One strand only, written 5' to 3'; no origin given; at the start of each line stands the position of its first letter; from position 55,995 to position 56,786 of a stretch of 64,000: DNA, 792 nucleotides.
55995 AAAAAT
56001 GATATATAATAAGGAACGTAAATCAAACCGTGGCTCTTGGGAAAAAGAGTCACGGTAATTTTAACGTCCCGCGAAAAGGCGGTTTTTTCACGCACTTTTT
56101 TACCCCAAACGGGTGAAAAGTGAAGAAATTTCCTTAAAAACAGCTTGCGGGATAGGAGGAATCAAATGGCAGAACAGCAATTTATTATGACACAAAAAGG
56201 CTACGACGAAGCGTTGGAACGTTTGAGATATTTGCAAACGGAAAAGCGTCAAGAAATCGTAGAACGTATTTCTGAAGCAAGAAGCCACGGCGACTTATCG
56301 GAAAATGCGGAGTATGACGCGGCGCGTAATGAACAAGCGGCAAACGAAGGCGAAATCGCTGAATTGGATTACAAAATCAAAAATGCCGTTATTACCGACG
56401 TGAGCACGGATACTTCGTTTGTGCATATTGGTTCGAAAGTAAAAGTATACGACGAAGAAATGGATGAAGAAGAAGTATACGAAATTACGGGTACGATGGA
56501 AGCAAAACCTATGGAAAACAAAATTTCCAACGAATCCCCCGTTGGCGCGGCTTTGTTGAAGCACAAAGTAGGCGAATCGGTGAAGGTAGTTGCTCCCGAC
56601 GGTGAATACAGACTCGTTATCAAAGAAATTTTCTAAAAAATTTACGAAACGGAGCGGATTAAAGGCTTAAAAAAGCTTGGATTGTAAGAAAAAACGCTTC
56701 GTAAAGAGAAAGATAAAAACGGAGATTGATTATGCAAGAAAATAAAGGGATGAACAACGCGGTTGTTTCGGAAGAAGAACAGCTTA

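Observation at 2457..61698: Dispersed, heavily over-represented 15-23 nt motif (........)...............: at least 23 copies in 64 kb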

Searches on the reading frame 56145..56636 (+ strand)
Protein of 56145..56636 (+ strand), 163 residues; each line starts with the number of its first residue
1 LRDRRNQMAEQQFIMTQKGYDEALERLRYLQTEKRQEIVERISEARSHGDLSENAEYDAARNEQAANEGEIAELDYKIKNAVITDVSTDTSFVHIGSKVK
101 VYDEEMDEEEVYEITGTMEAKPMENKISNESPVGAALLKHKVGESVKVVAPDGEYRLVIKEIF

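Call 43: search_protein_families(library=pfam, proteins=[window:56145-56636:+])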
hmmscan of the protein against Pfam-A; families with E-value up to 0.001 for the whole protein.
window:56145-56636:+ (163 aa): 2 families
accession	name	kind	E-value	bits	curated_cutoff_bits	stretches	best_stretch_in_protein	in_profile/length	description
PF03449.20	GreA_GreB_N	-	8.5e-27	93.6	24.5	1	14-83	2-71/71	Transcription elongation factor, N-terminal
PF01272.25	GreA_GreB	-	8.6e-23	80.6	26.9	1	91-162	4-75/77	Transcription elongation factor, GreA/GreB, C-term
